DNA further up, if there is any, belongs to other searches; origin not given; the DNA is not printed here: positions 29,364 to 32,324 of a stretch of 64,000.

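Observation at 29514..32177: argG and argH read as one 887-aa ORF joined by a Pro/Ala-rich linker (bifunctional argininosuccinate synthase/lyase?)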

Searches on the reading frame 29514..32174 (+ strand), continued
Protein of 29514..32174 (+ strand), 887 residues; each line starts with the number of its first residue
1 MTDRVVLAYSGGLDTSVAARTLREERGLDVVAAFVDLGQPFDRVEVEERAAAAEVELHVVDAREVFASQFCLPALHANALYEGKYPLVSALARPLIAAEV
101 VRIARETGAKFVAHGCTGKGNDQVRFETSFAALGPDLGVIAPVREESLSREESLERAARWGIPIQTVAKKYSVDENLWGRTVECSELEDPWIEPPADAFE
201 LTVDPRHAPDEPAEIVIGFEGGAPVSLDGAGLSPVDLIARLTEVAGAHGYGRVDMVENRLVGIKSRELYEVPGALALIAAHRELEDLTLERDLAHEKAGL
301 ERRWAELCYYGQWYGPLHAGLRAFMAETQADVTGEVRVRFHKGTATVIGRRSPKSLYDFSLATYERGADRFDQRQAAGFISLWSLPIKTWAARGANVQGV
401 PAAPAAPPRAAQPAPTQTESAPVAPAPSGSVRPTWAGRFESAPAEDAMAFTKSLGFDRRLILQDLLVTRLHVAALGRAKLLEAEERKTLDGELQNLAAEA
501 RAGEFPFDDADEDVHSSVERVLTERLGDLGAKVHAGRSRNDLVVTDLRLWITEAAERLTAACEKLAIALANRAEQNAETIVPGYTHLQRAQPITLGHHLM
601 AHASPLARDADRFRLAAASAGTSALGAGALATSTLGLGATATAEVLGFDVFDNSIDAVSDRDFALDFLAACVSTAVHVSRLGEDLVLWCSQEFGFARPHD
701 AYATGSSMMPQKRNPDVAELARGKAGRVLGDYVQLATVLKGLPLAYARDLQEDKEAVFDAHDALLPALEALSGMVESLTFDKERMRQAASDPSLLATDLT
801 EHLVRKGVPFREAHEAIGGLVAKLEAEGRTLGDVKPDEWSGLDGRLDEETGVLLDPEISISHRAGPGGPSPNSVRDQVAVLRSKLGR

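Call 7: find_homologous_proteins(query=window:29514-32174:+, max_evalue=1e-10)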
Query window:29514-32174:+ (887 aa): 1500 proteins with E <= 1e-10 among 8000 candidates; the best 120 are listed.
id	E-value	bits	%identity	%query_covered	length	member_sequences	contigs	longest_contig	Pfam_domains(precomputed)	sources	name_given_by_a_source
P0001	0.0e+0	1963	100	100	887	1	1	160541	PF00764.26,PF14698.12,PF20979.3,PF00206.26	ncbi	-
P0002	0.0e+0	1771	90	100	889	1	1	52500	PF00764.26,PF14698.12,PF20979.3,PF00206.26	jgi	jgi:argininosuccinate synthase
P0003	0.0e+0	1767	89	100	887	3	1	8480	PF00764.26,PF14698.12,PF20979.3,PF00206.26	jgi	jgi:argininosuccinate synthase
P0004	0.0e+0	1689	85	100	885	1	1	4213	PF00764.26,PF14698.12,PF20979.3,PF00206.26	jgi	jgi:argininosuccinate synthase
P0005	0.0e+0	1677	83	100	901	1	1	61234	PF00764.26,PF14698.12,PF20979.3,PF00206.26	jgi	jgi:argininosuccinate synthase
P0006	0.0e+0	1623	83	100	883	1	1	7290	PF00764.26,PF14698.12,PF20979.3,PF00206.26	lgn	-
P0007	0.0e+0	1570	79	100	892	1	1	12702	PF00764.26,PF14698.12,PF20979.3,PF00206.26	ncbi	ncbi:MAG: argininosuccinate synthase [Actinomycetota bacterium]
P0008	0.0e+0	1560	80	100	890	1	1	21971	PF00764.26,PF14698.12,PF20979.3,PF00206.26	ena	-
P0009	0.0e+0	1388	73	100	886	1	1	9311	PF00764.26,PF14698.12,PF20979.3,PF00206.26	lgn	-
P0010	0.0e+0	1347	71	98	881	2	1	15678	PF00764.26,PF14698.12,PF20979.3,PF00206.26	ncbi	ncbi:MAG TPA: argininosuccinate lyase, partial [Actinomycetota bacterium]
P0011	0.0e+0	1310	69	100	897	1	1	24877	PF00764.26,PF14698.12,PF20979.3,PF00206.26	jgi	jgi:argininosuccinate lyase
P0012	0.0e+0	1301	69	100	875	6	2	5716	PF00764.26,PF14698.12,PF20979.3,PF00206.26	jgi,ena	-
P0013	0.0e+0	1299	69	100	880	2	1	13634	PF00764.26,PF14698.12,PF20979.3,PF00206.26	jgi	jgi:argininosuccinate lyase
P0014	0.0e+0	1296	68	99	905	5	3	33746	PF00764.26,PF14698.12,PF20979.3,PF00206.26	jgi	-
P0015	0.0e+0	1287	67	100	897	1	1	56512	PF00764.26,PF14698.12,PF20979.3,PF00206.26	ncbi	ncbi:MAG: argininosuccinate synthase [Actinomycetota bacterium]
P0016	0.0e+0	1286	69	100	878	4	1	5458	PF00764.26,PF14698.12,PF20979.3,PF00206.26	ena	-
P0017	0.0e+0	1275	67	100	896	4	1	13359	PF00764.26,PF14698.12,PF20979.3,PF00206.26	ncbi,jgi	-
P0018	0.0e+0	1269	68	100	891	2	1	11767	PF00764.26,PF14698.12,PF20979.3,PF00206.26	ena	-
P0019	0.0e+0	1268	68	99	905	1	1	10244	PF00764.26,PF14698.12,PF20979.3,PF00206.26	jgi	jgi:argininosuccinate lyase/argininosuccinate synthase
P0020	0.0e+0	1261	67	100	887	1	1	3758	PF00764.26,PF14698.12,PF20979.3,PF00206.26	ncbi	ncbi:MAG TPA: argininosuccinate synthase [Actinomycetota bacterium]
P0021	0.0e+0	1256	67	100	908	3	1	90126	PF00764.26,PF14698.12,PF20979.3,PF00206.26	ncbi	-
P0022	0.0e+0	1249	67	100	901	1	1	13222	PF00764.26,PF14698.12,PF20979.3,PF00206.26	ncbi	-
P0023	0.0e+0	1245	65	100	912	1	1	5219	PF00764.26,PF14698.12,PF20979.3,PF00206.26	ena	-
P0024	0.0e+0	1241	65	100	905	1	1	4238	PF00764.26,PF14698.12,PF20979.3,PF00206.26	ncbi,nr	ncbi:MAG TPA: argininosuccinate synthase [Actinomycetota bacterium]|nr:argininosuccinate synthase [A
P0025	0.0e+0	1237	66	100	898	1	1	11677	PF00764.26,PF14698.12,PF20979.3,PF00206.26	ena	-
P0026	0.0e+0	1226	65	100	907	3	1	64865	PF00764.26,PF14698.12,PF20979.3,PF00206.26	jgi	-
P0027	0.0e+0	1220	65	100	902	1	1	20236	PF00764.26,PF14698.12,PF20979.3,PF00206.26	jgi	jgi:argininosuccinate lyase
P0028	0.0e+0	1213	64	99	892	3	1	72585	PF00764.26,PF14698.12,PF20979.3,PF00206.26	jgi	jgi:argininosuccinate lyase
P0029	0.0e+0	1212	63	100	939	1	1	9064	PF00764.26,PF14698.12,PF20979.3,PF00206.26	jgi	jgi:argininosuccinate lyase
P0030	0.0e+0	1193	63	100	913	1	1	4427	PF00764.26,PF14698.12,PF20979.3,PF00206.26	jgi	jgi:argininosuccinate lyase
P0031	0.0e+0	1193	65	99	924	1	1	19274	PF00764.26,PF14698.12,PF20979.3,PF00206.26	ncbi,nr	ncbi:MAG TPA: argininosuccinate lyase [Actinomycetota bacterium]|nr:argininosuccinate lyase [Actinom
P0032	0.0e+0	1191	63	100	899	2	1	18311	PF00764.26,PF14698.12,PF20979.3,PF00206.26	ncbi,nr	ncbi:MAG TPA: argininosuccinate lyase [Actinomycetota bacterium]|nr:argininosuccinate lyase [Actinom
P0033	0.0e+0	1190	64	99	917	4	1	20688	PF00764.26,PF14698.12,PF20979.3,PF00206.26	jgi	jgi:argininosuccinate lyase/argininosuccinate synthase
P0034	0.0e+0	1189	64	100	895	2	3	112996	PF00764.26,PF14698.12,PF20979.3,PF00206.26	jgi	jgi:argininosuccinate lyase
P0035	0.0e+0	1188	63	99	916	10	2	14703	PF00764.26,PF14698.12,PF20979.3,PF00206.26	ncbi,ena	-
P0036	0.0e+0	1187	63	100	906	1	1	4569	PF00764.26,PF14698.12,PF20979.3,PF00206.26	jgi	-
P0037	0.0e+0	1186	62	100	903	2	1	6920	PF00764.26,PF14698.12,PF20979.3,PF00206.26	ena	-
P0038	0.0e+0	1183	63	100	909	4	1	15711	PF00764.26,PF14698.12,PF20979.3,PF00206.26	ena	-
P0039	0.0e+0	1182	62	99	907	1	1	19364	PF00764.26,PF14698.12,PF20979.3,PF00206.26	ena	-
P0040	0.0e+0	1181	63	99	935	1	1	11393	PF00764.26,PF14698.12,PF20979.3,PF00206.26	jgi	jgi:argininosuccinate lyase/argininosuccinate synthase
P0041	0.0e+0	1179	66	94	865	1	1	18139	PF00764.26,PF14698.12,PF20979.3,PF00206.26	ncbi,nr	ncbi:MAG: argininosuccinate lyase [Actinobacteria bacterium]|nr:argininosuccinate lyase [Actinomycet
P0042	0.0e+0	1178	63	99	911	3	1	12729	PF00764.26,PF14698.12,PF20979.3,PF00206.26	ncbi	-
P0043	0.0e+0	1177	64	99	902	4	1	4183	PF00764.26,PF14698.12,PF20979.3,PF00206.26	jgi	jgi:argininosuccinate lyase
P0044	0.0e+0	1175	64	100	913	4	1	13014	PF00764.26,PF14698.12,PF20979.3,PF00206.26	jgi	jgi:argininosuccinate lyase/argininosuccinate synthase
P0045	0.0e+0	1171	64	99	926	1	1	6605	PF00764.26,PF14698.12,PF20979.3,PF00206.26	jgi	jgi:argininosuccinate lyase/argininosuccinate synthase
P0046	0.0e+0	1171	63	99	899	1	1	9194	PF00764.26,PF14698.12,PF20979.3,PF00206.26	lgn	-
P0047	0.0e+0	1169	62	100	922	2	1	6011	PF00764.26,PF14698.12,PF20979.3,PF00206.26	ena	-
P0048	0.0e+0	1169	61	99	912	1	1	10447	PF00764.26,PF14698.12,PF20979.3,PF00206.26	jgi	jgi:argininosuccinate lyase/argininosuccinate synthase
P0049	0.0e+0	1165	63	100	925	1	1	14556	PF00764.26,PF14698.12,PF20979.3,PF00206.26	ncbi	ncbi:MAG: argininosuccinate lyase [Actinomycetota bacterium]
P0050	0.0e+0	1163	62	100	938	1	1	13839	PF00764.26,PF14698.12,PF20979.3,PF00206.26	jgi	jgi:argininosuccinate lyase/argininosuccinate synthase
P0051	0.0e+0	1163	63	100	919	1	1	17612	PF00764.26,PF14698.12,PF20979.3,PF00206.26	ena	-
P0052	0.0e+0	1159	60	99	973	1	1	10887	PF00764.26,PF14698.12,PF20979.3,PF00206.26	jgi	jgi:argininosuccinate lyase/argininosuccinate synthase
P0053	0.0e+0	1159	61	100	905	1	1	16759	PF00764.26,PF14698.12,PF20979.3,PF00206.26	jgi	jgi:argininosuccinate lyase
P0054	0.0e+0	1156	62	99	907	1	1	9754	PF00764.26,PF14698.12,PF20979.3,PF00206.26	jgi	jgi:argininosuccinate lyase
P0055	0.0e+0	1153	62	99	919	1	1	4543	PF00764.26,PF14698.12,PF20979.3,PF00206.26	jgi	jgi:argininosuccinate lyase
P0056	0.0e+0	1152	63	100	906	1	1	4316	PF00764.26,PF14698.12,PF20979.3,PF00206.26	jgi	jgi:argininosuccinate lyase/argininosuccinate synthase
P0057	0.0e+0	1151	62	99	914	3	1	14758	PF00764.26,PF14698.12,PF20979.3,PF00206.26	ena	-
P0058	0.0e+0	1142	61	100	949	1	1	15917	PF00764.26,PF14698.12,PF20979.3,PF00206.26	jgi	jgi:argininosuccinate lyase/argininosuccinate synthase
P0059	0.0e+0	1142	62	100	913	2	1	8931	PF00764.26,PF14698.12,PF20979.3,PF00206.26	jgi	jgi:argininosuccinate lyase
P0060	0.0e+0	1139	60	100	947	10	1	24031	PF00764.26,PF14698.12,PF20979.3,PF00206.26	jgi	-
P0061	0.0e+0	1138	61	100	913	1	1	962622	PF00764.26,PF14698.12,PF20979.3,PF00206.26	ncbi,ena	-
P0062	0.0e+0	1133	61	100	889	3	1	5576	PF00764.26,PF14698.12,PF20979.3,PF00206.26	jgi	jgi:argininosuccinate synthase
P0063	0.0e+0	1124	60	100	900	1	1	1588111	PF00764.26,PF14698.12,PF20979.3,PF00206.26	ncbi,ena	-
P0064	0.0e+0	1122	61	99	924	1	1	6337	PF00764.26,PF14698.12,PF20979.3,PF00206.26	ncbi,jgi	ncbi:MAG TPA: argininosuccinate lyase [Actinomycetota bacterium]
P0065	0.0e+0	1121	61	99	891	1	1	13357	PF00764.26,PF14698.12,PF20979.3,PF00206.26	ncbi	ncbi:MAG: argininosuccinate lyase [Actinomycetota bacterium]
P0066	0.0e+0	1118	61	99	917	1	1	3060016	PF00764.26,PF14698.12,PF20979.3,PF00206.26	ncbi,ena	-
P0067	0.0e+0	1111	59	100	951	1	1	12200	PF00764.26,PF14698.12,PF20979.3,PF00206.26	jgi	jgi:argininosuccinate synthase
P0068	0.0e+0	1110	61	97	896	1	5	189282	PF00764.26,PF14698.12,PF20979.3,PF00206.26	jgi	jgi:argininosuccinate lyase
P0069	0.0e+0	1100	60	99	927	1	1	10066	PF00764.26,PF14698.12,PF20979.3,PF00206.26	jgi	jgi:argininosuccinate synthase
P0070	0.0e+0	1050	63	90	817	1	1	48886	PF00764.26,PF14698.12,PF20979.3,PF00206.26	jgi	jgi:argininosuccinate lyase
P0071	1.2e-248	846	52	51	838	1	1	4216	PF00764.26,PF14698.12,PF20979.3,PF00206.26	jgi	jgi:argininosuccinate lyase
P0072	7.9e-240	817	78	56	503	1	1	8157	PF14698.12,PF00206.26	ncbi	ncbi:MAG: argininosuccinate lyase [Actinomycetota bacterium]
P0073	1.1e-238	813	66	66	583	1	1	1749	PF00764.26,PF20979.3,PF00206.26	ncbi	ncbi:MAG: argininosuccinate synthase, partial [Actinomycetota bacterium]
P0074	1.1e-234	800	62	71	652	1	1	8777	PF14698.12,PF20979.3,PF00206.26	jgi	jgi:argininosuccinate lyase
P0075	3.7e-234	798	57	79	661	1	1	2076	PF00764.26,PF20979.3,PF00206.26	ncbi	ncbi:MAG: argininosuccinate synthase, partial [Deltaproteobacteria bacterium]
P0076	1.5e-229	783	48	99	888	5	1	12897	PF00764.26,PF14698.12,PF20979.3,PF00206.26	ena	-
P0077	1.5e-226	773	60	71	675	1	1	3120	PF14698.12,PF20979.3,PF00206.26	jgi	jgi:argininosuccinate lyase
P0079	1.1e-221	757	47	98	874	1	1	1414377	PF00764.26,PF14698.12,PF20979.3,PF00206.26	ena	-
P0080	1.3e-220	753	48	92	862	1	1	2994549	PF00764.26,PF14698.12,PF20979.3,PF00206.26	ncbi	-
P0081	2.5e-219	749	46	99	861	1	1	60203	PF00764.26,PF14698.12,PF20979.3,PF00206.26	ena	-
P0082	4.9e-215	735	52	44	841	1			PF00764.26,PF14698.12,PF20979.3,PF00206.26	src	-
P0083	2.6e-211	722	46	47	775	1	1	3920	PF00764.26,PF14698.12,PF20979.3,PF00206.26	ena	-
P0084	5.4e-206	705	45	99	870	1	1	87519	PF00764.26,PF14698.12,PF20979.3,PF00206.26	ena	-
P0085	9.0e-206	704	54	75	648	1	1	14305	PF14698.12,PF20979.3,PF00206.26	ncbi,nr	ncbi:MAG: argininosuccinate lyase, partial [Actinobacteria bacterium]|nr:argininosuccinate lyase [Ac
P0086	3.1e-201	689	47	87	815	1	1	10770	PF00764.26,PF20979.3,PF00206.26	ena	-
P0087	1.6e-196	674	49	50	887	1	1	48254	PF00764.26,PF14698.12,PF20979.3,PF00206.26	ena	-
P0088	7.9e-196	671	45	100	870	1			PF00764.26,PF14698.12,PF20979.3,PF00206.26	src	-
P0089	1.2e-194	667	47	86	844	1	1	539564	PF00764.26,PF20979.3,PF00206.26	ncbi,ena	-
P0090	8.8e-194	664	41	100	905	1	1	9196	PF00764.26,PF14698.12,PF20979.3,PF00206.26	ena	-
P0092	5.5e-191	655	43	99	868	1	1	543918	PF00764.26,PF14698.12,PF20979.3,PF00206.26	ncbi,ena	-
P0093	2.7e-189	650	47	85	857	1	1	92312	PF00764.26,PF20979.3,PF00206.26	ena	-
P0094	1.4e-188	647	42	45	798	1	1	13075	PF00764.26,PF14698.12,PF20979.3,PF00206.26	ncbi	ncbi:MAG: argininosuccinate synthase [Desulfobulbaceae bacterium]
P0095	6.0e-185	635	52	35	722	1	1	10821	PF00764.26,PF14698.12,PF20979.3,PF00206.26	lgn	-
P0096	2.2e-184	633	56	44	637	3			PF00764.26,PF20979.3,PF00206.26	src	-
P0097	7.0e-184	632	45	91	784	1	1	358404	PF00764.26,PF14698.12,PF20979.3,PF00206.26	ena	-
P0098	1.9e-183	630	44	94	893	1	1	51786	PF00764.26,PF14698.12,PF20979.3,PF00206.26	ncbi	-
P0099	2.4e-183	630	43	99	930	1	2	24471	PF00764.26,PF14698.12,PF20979.3,PF00206.26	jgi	jgi:argininosuccinate lyase/argininosuccinate synthase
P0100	1.2e-178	614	43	94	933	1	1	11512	PF00764.26,PF14698.12,PF20979.3,PF00206.26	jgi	jgi:argininosuccinate synthase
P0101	1.3e-176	608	43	95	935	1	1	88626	PF00764.26,PF14698.12,PF20979.3,PF00206.26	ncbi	-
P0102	5.2e-175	602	50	74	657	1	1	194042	PF14698.12,PF20979.3,PF00206.26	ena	-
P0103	2.3e-167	577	39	99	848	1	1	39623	PF00764.26,PF14698.12,PF20979.3,PF00206.26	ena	-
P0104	3.4e-165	570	41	98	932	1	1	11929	PF00764.26,PF14698.12,PF20979.3,PF00206.26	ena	-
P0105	2.2e-164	567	61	39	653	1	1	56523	PF00764.26,PF20979.3,PF00206.26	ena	-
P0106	4.7e-164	566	47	42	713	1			PF00764.26,PF14698.12,PF20979.3,PF00206.26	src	-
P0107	8.9e-163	562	46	72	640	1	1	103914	PF00764.26,PF20979.3,PF00206.26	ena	-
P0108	2.6e-162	560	47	72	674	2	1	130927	PF00764.26,PF20979.3,PF00206.26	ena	-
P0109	4.6e-162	560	44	81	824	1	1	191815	PF00764.26,PF20979.3,PF00206.26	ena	-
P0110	6.7e-161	556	47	38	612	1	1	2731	PF00764.26,PF14698.12,PF20979.3,PF00206.26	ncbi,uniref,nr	ncbi:argininosuccinate lyase [Micromonospora sp. D75]|uniref:argininosuccinate lyase n=1 Tax=Micromo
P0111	3.6e-160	553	50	51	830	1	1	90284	PF00764.26,PF20979.3,PF00206.26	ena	-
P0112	8.5e-158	545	46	48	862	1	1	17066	PF00764.26,PF20979.3,PF00206.26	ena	-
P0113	9.4e-158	545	58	31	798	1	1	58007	PF00764.26,PF20979.3,PF00206.26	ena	-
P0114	1.5e-157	545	62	31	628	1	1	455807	PF00764.26,PF20979.3,PF00206.26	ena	-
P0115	7.8e-154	532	52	44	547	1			PF00764.26,PF20979.3,PF00206.26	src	-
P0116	2.6e-150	521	47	40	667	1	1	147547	PF20979.3,PF00206.26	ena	-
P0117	3.7e-150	520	51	39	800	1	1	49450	PF00764.26,PF20979.3,PF00206.26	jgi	jgi:argininosuccinate lyase/argininosuccinate synthase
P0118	4.4e-150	520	44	67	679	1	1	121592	PF00764.26,PF20979.3,PF00206.26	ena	-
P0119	5.1e-150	520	43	78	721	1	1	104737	PF00764.26,PF20979.3,PF00206.26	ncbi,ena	-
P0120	1.9e-149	518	40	47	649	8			PF00764.26,PF14698.12,PF20979.3,PF00206.26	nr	nr:argininosuccinate lyase [Macrococcus bovicus]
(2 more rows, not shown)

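Call 12: find_encoding_contigs(protein=P0001, flank=10000, max_places=3)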
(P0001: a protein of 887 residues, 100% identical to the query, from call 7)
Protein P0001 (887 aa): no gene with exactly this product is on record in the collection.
